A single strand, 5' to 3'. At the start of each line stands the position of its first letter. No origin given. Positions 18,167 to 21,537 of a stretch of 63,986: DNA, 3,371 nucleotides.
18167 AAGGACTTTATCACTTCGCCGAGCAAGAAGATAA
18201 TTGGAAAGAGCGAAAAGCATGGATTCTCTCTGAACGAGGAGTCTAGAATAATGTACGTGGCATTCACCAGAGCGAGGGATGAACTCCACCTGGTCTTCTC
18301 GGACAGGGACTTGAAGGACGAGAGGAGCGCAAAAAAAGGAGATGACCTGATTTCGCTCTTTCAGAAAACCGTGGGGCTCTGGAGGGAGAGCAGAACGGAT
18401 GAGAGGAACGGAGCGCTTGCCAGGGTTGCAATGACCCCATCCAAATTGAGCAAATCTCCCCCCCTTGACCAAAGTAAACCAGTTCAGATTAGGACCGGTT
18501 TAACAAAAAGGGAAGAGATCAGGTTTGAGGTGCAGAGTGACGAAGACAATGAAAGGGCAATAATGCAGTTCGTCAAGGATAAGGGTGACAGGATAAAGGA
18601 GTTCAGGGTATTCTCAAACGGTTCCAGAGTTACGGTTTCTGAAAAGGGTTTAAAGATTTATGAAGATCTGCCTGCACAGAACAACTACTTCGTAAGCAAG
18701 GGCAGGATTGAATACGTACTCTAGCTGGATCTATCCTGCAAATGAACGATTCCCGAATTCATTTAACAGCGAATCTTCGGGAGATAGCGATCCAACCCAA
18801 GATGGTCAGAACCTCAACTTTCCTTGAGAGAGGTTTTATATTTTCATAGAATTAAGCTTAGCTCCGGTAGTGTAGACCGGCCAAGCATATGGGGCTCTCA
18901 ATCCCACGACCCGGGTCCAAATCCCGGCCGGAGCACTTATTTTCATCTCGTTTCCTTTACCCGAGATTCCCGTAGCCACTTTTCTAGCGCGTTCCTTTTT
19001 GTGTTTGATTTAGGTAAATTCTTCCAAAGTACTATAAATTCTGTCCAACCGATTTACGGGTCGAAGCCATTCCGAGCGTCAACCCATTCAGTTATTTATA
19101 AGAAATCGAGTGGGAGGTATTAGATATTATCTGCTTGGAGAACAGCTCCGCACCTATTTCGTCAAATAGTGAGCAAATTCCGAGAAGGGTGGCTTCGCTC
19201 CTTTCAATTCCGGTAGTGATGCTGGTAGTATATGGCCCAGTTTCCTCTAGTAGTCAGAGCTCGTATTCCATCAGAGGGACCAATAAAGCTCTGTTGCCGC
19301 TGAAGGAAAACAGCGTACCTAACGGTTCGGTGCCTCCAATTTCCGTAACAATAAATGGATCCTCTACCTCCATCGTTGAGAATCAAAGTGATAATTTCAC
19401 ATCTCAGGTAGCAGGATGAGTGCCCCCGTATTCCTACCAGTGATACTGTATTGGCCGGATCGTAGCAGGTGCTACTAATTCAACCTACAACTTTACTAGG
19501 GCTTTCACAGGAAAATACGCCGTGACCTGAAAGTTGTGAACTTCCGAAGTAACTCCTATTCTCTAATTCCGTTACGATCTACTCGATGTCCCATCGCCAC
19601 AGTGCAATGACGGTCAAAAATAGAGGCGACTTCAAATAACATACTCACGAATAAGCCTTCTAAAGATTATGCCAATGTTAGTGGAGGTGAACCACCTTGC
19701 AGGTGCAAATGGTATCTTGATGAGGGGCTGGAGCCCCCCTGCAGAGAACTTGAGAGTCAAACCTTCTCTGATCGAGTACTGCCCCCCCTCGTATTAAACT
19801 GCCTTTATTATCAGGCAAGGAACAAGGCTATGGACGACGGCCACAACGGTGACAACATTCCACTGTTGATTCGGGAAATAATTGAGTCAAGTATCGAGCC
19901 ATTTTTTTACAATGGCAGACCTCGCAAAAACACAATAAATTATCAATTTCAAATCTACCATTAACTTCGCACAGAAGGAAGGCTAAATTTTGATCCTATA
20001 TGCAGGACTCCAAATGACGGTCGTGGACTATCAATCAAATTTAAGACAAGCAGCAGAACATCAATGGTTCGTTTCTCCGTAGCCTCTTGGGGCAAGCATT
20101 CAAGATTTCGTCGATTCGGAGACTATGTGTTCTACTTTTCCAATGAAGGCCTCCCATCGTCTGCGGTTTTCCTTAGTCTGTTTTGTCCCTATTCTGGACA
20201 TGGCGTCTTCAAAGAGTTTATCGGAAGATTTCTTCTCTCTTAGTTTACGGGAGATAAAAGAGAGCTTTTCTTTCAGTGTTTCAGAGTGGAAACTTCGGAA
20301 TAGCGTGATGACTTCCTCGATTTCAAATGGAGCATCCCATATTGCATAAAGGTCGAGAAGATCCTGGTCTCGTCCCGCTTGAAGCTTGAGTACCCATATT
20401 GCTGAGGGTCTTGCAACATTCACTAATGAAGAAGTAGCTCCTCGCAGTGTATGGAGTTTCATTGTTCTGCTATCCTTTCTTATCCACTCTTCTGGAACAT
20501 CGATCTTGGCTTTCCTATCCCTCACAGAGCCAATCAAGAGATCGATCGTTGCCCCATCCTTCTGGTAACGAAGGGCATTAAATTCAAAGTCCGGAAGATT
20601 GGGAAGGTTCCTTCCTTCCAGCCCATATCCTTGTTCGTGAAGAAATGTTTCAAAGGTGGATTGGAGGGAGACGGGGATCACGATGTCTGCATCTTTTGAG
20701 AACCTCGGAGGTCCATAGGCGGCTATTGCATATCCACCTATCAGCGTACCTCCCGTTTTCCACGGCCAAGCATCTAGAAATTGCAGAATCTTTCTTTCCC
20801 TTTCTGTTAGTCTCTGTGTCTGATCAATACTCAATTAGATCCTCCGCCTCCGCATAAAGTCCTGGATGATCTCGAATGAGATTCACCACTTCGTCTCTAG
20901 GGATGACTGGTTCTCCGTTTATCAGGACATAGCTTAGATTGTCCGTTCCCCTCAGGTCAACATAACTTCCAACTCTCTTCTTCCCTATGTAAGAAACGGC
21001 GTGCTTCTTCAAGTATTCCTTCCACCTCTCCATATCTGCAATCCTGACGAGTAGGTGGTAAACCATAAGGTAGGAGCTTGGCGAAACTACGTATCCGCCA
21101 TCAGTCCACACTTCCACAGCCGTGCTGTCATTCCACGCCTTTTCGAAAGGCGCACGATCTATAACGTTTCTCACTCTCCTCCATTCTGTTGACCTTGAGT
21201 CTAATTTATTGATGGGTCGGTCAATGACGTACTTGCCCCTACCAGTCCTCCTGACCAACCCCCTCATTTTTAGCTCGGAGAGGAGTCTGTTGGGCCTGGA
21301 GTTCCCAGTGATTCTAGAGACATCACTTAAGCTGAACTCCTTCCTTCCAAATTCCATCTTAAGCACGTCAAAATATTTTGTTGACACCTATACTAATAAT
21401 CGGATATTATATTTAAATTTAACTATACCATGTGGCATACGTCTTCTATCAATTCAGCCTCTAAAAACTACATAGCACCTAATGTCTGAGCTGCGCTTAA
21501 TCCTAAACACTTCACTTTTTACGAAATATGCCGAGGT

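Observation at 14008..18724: AddAB-like two-gene module in an archaeon: Fe-S PD-(D/E)XK nuclease protein plus nuclease-less UvrD-type helicase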

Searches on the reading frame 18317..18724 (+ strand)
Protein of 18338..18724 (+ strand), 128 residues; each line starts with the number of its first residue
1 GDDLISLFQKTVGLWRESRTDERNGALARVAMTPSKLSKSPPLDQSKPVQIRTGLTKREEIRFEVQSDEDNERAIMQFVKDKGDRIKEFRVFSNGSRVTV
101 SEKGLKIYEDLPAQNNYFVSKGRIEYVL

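Call 64: search_protein_families(library=pfam, proteins=[window:18338-18724:+], max_evalue=10)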
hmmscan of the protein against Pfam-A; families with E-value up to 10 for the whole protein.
window:18338-18724:+ (128 aa): 0 families

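Call 76: search_solved_structures(query=A6, max_evalue=10)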
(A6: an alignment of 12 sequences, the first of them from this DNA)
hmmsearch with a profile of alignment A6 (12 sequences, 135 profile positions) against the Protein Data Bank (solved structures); distinct sequences matched with E-value up to 10: 6.
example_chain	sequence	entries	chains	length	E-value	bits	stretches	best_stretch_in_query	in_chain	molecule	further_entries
5mto_A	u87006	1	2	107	0.015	18.5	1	6-76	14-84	Inhibitor of growth protein 5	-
5me8_A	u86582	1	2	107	0.021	17.9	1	6-76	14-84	Inhibitor of growth protein 5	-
1nkn_A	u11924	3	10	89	0.35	14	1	25-76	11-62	S2N51-GCN4 | Myosin heavy chain, striated muscle/General control protein GCN4 chimera | Myosin heavy chain, striated muscle/General control protein GCN4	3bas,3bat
3odt_A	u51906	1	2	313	0.53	13.4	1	71-113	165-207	Protein DOA1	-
5xpv_A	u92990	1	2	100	1.2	12.2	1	75-103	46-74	amphioxus IgVJ-C2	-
7jh6_A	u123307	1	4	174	1.5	11.9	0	2-46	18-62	Two-domain di-Zn(II) and porphyrin-binding protein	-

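Call 77: search_protein_families(library=pfam, alignment_id=A6, max_evalue=1)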
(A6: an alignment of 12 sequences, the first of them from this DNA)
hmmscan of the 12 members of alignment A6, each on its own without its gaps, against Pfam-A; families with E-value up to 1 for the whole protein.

A. member 1, seq(135 aa): 0 families

B. families by the number of members that match (of 12 scanned): 7 families
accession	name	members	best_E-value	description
PF21236.3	PRS7_OB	1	0.045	26S proteasome regulatory subunit 7, OB domain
PF13034.12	DUF3895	1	0.047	Protein of unknown function (DUF3895)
PF15264.11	TSSC4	1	0.059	Tumour suppressing sub-chromosomal transferable candidate 4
PF21791.3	MDHAR3-like_C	1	0.064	Monodehydroascorbate reductase 3-like, C-terminal domain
PF01043.26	SecA_PP_bind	1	0.1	SecA preprotein cross-linking domain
PF19020.6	Ta1207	1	0.1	Ta1207 family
PF22210.2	VP17_central_barrel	1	0.2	Large MCP VP17 central beta-barrel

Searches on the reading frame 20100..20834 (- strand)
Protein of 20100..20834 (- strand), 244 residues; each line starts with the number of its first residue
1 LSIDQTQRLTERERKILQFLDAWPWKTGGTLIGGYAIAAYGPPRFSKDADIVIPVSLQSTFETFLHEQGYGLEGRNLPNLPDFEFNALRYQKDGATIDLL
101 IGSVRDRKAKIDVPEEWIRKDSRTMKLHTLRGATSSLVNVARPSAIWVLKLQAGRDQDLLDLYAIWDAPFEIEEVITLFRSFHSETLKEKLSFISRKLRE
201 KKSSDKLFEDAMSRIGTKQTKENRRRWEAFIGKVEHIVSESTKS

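Call 4: search_protein_families(library=pfam, proteins=[window:20100-20834:-], max_evalue=0.01)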
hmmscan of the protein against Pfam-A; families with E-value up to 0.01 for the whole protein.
window:20100-20834:- (244 aa): 1 family
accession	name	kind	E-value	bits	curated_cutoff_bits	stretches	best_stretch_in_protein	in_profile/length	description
PF08843.17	AbiEii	-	2.1e-05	25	22.5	1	30-233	16-222/238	Nucleotidyl transferase AbiEii toxin, Type IV TA system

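Call 6: search_protein_families(library=padloc, proteins=[window:20100-20834:-], max_evalue=0.01)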
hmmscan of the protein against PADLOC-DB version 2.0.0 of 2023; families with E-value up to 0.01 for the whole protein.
window:20100-20834:- (244 aa): 0 families

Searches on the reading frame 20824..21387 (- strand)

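Call 4: search_protein_families(library=pfam, proteins=[window:20824-21387:-], max_evalue=0.01)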
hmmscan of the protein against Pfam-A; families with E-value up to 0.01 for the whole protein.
window:20824-21387:- (187 aa): 1 family
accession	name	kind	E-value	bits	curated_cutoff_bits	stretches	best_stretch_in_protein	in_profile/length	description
PF13338.12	AbiEi_4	-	0.002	18.6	25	1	18-55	14-48/49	Transcriptional regulator, AbiEi antitoxin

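Call 6: search_protein_families(library=padloc, proteins=[window:20824-21387:-], max_evalue=0.01)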
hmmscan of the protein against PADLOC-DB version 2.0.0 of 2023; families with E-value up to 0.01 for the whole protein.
window:20824-21387:- (187 aa): 1 family
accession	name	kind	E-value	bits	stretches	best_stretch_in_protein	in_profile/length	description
PDLC02267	AbiEi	-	0.0029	15.1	1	14-56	17-61/252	AbiEi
